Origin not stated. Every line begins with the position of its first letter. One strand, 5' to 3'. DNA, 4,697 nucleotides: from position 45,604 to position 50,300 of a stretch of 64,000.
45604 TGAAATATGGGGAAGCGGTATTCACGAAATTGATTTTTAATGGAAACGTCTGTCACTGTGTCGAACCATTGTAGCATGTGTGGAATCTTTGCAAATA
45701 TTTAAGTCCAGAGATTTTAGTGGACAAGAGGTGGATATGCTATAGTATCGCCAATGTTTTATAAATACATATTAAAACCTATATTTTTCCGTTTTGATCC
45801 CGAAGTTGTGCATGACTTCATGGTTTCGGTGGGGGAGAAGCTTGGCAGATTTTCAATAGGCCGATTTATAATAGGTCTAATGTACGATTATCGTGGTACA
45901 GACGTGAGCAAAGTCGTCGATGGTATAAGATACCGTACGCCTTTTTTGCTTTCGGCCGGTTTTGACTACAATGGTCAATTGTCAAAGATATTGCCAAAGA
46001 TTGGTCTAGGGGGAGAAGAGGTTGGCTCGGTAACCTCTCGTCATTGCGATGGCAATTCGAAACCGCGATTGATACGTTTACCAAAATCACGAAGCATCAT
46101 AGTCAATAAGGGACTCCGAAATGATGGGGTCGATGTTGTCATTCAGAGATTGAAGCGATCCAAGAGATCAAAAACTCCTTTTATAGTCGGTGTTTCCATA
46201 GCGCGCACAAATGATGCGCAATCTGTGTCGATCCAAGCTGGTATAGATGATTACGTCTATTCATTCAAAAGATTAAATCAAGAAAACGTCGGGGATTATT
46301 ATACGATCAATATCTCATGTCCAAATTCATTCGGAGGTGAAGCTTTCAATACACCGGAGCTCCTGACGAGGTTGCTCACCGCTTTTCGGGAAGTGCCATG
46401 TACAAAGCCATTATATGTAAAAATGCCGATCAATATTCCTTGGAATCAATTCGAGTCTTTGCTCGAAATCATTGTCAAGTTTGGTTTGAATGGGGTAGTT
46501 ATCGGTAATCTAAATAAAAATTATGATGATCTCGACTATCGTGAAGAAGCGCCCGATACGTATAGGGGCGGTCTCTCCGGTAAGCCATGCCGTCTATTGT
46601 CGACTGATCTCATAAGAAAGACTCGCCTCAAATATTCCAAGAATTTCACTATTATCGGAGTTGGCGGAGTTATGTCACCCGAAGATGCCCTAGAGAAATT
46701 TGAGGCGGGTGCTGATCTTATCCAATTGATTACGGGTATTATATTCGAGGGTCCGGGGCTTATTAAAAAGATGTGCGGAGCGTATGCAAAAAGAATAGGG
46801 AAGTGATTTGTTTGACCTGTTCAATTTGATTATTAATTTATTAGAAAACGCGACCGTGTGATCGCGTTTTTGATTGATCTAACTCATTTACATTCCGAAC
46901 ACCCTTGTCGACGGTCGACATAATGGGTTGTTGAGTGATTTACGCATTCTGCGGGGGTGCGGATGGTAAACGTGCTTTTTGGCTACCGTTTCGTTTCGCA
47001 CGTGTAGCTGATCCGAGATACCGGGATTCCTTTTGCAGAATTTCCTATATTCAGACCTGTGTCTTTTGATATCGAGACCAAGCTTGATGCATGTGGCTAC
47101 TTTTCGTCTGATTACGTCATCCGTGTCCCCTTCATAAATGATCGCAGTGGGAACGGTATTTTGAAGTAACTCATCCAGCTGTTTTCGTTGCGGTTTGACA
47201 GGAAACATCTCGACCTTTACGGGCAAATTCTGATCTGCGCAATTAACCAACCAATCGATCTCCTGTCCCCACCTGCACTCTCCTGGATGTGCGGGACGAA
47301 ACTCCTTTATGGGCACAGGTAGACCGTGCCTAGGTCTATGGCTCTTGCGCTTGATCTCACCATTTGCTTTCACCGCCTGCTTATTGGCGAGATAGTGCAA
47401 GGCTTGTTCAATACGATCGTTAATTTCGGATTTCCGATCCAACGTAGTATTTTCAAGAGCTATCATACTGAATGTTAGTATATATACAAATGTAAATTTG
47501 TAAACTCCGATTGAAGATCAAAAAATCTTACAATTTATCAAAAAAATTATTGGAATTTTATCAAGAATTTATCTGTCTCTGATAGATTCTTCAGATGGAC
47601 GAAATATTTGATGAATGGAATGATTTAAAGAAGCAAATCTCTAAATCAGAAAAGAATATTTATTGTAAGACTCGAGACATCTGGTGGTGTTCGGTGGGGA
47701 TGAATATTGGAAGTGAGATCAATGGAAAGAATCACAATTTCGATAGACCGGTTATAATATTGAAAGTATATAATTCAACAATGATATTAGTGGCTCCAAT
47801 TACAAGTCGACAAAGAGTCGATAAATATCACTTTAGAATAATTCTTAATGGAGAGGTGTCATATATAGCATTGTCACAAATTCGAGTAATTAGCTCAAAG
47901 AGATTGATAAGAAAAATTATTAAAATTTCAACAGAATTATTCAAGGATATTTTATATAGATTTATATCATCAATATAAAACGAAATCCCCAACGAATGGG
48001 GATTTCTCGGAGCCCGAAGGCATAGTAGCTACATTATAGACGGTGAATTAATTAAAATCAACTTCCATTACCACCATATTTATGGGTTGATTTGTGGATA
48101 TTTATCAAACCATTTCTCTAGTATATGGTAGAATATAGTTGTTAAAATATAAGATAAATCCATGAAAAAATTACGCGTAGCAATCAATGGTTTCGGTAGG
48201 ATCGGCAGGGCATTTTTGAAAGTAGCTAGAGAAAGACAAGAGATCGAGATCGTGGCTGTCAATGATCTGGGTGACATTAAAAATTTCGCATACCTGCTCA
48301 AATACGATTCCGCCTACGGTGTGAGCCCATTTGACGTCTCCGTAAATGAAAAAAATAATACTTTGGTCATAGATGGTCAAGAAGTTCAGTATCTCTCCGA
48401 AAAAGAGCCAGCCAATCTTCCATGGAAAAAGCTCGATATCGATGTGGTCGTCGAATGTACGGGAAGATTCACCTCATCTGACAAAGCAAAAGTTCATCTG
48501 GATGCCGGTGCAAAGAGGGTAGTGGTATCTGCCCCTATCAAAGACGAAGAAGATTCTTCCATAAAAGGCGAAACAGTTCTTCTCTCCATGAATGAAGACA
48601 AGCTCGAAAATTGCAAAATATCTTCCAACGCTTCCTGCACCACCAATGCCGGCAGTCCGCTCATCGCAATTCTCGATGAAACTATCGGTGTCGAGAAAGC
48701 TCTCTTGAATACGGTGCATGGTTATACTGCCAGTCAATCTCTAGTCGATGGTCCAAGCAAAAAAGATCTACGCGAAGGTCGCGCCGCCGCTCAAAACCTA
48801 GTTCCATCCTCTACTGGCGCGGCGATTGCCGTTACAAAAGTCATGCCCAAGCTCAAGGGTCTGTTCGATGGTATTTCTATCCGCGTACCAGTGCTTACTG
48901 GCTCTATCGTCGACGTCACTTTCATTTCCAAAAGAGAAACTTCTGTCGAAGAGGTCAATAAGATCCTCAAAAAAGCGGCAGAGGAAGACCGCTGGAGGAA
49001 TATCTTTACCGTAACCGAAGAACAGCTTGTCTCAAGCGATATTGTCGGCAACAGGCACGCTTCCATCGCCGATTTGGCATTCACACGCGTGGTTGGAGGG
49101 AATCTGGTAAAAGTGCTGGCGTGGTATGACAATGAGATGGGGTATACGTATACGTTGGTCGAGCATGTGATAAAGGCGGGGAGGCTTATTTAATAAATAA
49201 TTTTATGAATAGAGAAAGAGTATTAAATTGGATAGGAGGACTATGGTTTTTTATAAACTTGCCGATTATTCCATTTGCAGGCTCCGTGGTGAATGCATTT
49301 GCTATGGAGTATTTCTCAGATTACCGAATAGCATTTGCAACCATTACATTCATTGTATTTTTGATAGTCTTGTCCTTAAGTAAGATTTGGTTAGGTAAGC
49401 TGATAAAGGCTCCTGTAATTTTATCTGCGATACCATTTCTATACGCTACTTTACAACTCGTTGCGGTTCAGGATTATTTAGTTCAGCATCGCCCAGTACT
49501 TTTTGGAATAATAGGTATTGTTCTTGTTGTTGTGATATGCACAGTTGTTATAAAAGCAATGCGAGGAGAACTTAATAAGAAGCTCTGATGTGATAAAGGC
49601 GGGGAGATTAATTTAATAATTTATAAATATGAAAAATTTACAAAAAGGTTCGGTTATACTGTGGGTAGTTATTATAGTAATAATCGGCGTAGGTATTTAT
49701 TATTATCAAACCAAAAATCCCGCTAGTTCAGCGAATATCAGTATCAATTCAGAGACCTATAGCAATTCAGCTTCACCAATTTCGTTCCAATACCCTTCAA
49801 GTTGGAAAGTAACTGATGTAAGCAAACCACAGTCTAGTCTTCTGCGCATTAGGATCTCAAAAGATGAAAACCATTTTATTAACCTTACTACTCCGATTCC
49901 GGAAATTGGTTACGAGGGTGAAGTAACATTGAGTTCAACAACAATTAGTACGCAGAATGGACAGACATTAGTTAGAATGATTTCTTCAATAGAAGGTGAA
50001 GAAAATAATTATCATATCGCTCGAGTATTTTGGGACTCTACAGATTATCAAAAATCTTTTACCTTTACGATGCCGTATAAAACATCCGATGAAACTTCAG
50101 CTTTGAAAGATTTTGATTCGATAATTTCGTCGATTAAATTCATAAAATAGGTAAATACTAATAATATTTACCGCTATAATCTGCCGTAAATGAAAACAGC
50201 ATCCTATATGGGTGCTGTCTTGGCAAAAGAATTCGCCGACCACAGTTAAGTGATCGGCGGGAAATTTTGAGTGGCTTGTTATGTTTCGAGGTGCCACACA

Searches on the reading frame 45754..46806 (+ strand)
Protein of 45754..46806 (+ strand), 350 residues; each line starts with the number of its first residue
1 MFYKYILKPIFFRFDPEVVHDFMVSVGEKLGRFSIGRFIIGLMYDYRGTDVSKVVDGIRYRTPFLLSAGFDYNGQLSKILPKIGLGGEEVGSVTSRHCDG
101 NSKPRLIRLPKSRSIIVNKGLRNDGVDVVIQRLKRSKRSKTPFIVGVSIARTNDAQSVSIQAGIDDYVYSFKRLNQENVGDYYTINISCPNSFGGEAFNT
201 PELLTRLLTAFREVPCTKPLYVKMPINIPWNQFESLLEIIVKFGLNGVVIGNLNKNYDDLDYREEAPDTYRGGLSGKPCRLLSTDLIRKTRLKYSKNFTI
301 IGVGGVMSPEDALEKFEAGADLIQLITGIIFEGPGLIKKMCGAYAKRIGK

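Call 44: search_protein_families(library=pfam, proteins=[window:45754-46806:+], max_evalue=0.001)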
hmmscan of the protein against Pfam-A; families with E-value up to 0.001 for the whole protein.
window:45754-46806:+ (350 aa): 1 family
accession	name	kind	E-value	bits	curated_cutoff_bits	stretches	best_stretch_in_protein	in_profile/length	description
PF01180.27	DHO_dh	-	2.4e-56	191.5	27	1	55-341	6-284/291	Dihydroorotate dehydrogenase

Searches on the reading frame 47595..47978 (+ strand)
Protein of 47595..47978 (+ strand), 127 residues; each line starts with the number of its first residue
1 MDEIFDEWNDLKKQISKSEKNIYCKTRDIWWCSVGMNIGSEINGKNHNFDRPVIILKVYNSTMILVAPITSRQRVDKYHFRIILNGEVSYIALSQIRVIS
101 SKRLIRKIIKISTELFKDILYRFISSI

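Call 44: search_protein_families(library=pfam, proteins=[window:47595-47978:+], max_evalue=0.001)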
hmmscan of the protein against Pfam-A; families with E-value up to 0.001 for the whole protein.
window:47595-47978:+ (127 aa): 1 family
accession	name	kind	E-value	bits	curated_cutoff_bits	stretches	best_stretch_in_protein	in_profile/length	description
PF02452.23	PemK_toxin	-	1.9e-14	54.2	23.1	1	27-124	3-106/109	PemK-like, MazF-like toxin of type II toxin-antitoxin system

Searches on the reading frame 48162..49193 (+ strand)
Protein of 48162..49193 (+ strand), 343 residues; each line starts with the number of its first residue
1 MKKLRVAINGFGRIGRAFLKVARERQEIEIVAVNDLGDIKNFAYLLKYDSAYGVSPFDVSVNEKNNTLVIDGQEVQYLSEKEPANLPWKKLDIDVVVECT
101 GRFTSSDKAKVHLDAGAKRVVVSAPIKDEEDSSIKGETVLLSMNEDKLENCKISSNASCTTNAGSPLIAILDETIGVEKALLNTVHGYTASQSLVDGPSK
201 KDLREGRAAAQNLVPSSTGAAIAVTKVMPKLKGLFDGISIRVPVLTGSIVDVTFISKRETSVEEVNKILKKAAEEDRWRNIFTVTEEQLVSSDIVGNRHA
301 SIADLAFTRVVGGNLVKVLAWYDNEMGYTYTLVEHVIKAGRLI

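Call 44: search_protein_families(library=pfam, proteins=[window:48162-49193:+], max_evalue=0.001)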
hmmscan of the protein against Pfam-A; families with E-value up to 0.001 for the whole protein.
window:48162-49193:+ (343 aa): 2 families
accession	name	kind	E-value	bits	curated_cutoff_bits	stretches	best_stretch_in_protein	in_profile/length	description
PF02800.25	Gp_dh_C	-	6.2e-54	182.3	24.4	1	166-322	3-158/158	Glyceraldehyde 3-phosphate dehydrogenase, C-terminal domain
PF00044.30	Gp_dh_N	-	7.9e-37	126.1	31.7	1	5-105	2-100/101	Glyceraldehyde 3-phosphate dehydrogenase, NAD binding domain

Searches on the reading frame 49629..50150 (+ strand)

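Call 44: search_protein_families(library=pfam, proteins=[window:49629-50150:+], max_evalue=0.001)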
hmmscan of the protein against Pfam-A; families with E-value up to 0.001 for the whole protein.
window:49629-50150:+ (173 aa): 1 family
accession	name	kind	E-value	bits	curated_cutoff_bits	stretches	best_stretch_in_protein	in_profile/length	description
PF01789.22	PsbP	-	0.00052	20.5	23.5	0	42-126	4-82/155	PsbP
